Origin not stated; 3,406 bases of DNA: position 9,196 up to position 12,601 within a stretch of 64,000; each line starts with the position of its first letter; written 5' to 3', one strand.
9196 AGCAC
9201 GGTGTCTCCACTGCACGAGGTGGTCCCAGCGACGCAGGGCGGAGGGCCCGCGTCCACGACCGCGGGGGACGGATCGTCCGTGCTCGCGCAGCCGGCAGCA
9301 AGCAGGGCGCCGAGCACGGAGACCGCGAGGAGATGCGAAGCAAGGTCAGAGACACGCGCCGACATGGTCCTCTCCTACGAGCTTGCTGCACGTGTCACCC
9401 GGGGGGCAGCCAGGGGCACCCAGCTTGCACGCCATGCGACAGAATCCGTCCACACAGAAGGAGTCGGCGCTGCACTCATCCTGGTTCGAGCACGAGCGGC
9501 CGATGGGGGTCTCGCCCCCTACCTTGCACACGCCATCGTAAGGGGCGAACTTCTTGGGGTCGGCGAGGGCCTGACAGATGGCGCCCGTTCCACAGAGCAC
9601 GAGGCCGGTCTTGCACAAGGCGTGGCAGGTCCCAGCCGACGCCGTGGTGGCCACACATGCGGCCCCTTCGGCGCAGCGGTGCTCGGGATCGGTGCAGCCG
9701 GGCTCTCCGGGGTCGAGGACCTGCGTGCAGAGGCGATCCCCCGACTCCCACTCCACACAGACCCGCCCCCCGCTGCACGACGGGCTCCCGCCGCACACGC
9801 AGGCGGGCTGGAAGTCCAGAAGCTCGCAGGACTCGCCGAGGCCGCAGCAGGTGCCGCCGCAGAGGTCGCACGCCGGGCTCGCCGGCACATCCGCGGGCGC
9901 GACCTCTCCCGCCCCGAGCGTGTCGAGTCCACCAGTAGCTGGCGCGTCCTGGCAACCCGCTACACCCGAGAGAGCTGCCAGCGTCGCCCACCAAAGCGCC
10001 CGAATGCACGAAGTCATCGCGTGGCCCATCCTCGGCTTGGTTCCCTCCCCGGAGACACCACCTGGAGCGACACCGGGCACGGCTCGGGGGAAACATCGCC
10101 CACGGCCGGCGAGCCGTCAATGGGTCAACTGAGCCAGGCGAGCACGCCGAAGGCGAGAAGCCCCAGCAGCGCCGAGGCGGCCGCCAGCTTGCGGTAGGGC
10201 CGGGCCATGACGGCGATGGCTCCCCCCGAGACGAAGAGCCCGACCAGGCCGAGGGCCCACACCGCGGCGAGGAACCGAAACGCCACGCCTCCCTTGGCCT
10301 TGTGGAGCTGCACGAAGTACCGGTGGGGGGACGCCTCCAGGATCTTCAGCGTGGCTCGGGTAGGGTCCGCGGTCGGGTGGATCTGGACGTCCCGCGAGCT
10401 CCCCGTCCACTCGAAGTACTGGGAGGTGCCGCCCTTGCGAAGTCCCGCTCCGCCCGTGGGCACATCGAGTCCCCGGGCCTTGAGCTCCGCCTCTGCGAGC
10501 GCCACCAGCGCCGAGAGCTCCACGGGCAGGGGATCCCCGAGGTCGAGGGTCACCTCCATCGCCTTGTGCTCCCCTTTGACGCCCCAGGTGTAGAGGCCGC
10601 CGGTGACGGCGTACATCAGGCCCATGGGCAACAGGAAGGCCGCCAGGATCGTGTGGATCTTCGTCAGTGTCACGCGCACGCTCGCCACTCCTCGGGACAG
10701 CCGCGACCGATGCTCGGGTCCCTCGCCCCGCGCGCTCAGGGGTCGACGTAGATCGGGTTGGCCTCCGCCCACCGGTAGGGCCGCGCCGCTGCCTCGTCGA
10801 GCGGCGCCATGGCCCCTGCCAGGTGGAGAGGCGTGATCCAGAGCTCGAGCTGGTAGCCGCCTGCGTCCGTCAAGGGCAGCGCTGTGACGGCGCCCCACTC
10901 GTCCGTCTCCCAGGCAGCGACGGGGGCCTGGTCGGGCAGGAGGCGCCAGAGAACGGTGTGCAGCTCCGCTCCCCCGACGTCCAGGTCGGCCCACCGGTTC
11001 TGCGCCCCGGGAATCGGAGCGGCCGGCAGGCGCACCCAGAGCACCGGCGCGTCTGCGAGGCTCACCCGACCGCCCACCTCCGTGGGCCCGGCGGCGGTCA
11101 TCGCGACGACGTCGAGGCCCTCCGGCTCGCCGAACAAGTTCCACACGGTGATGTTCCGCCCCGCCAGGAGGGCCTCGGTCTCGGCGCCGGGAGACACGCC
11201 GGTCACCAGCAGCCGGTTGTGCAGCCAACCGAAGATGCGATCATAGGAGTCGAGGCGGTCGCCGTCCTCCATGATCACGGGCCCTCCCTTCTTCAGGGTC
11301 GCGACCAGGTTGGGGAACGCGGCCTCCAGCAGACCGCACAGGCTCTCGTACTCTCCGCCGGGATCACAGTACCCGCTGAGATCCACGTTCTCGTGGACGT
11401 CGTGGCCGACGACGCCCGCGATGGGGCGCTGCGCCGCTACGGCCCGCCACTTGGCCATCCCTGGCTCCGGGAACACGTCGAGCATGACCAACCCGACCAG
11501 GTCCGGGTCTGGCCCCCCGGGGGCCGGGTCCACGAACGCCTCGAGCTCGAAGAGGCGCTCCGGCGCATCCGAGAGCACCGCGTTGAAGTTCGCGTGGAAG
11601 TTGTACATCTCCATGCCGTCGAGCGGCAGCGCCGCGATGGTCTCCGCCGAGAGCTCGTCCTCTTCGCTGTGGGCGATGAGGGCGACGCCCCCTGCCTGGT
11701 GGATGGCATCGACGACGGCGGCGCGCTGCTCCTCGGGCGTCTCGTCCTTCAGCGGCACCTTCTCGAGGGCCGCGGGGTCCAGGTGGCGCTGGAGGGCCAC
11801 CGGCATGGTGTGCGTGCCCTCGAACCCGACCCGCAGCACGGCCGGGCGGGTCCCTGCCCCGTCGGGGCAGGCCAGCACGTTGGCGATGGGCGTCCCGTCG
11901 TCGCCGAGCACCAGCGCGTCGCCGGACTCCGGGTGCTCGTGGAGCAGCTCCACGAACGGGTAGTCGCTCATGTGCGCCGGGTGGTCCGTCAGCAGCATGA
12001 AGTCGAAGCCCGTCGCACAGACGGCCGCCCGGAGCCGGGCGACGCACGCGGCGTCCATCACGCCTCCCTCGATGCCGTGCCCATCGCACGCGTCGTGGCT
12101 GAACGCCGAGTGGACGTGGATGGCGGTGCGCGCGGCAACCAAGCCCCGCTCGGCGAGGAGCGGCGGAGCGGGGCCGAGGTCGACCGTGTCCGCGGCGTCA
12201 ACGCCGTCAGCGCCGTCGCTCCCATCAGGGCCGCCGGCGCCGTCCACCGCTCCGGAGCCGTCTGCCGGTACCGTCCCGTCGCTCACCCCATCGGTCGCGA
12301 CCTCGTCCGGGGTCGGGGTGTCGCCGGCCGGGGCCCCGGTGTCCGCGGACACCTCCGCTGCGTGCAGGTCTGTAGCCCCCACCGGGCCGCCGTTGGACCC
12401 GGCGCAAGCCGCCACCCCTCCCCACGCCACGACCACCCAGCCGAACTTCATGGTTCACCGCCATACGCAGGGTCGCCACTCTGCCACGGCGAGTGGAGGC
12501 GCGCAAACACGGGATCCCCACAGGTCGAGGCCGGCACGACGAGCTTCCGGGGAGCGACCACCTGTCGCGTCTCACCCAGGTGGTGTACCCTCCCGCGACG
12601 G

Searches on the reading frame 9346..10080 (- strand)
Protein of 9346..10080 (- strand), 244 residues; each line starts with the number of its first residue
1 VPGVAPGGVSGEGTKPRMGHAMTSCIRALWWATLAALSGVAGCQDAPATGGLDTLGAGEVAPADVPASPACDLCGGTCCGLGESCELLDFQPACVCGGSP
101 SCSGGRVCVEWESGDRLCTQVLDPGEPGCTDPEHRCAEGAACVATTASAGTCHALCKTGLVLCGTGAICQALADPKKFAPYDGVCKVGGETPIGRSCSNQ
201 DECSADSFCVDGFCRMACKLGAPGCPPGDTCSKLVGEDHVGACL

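Call 3: search_protein_families(library=pfam, proteins=[window:9346-10080:-], max_evalue=0.01)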
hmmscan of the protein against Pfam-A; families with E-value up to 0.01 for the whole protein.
window:9346-10080:- (244 aa): 1 family
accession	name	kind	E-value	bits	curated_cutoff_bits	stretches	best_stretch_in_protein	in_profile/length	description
PF01683.23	EB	-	0.0062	17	24.3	1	177-215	4-40/52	EB module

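Call 4: search_protein_families(library=ncbifam, proteins=[window:9346-10080:-], max_evalue=0.01)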
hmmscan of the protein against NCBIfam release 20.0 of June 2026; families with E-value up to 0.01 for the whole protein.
window:9346-10080:- (244 aa): 0 families

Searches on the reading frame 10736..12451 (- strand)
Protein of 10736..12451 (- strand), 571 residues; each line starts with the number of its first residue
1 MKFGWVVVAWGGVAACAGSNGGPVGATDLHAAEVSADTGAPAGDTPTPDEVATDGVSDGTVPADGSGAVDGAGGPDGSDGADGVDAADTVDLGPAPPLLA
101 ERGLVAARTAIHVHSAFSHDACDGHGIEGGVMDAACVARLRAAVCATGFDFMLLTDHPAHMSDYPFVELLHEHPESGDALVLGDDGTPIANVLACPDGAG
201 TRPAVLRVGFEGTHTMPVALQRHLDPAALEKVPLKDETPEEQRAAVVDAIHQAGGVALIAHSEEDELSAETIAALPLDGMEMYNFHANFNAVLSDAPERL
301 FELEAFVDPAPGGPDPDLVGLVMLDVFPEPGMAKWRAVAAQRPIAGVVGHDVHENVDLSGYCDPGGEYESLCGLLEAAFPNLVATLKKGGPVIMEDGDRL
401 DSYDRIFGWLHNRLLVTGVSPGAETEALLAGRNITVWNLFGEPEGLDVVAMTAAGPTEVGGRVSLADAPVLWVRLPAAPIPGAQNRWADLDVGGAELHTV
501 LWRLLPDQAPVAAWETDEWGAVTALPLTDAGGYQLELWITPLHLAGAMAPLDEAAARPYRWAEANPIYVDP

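Call 3: search_protein_families(library=pfam, proteins=[window:10736-12451:-], max_evalue=0.01)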
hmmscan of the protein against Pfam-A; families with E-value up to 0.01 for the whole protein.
window:10736-12451:- (571 aa): 0 families

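Call 4: search_protein_families(library=ncbifam, proteins=[window:10736-12451:-], max_evalue=0.01)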
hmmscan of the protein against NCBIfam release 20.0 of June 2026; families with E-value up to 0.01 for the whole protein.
window:10736-12451:- (571 aa): 1 family
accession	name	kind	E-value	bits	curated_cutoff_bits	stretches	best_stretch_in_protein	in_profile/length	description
NF038032.1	CehA_McbA_metalo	domain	0.0019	17.7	80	0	111-267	7-121/315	CehA/McbA family metallohydrolase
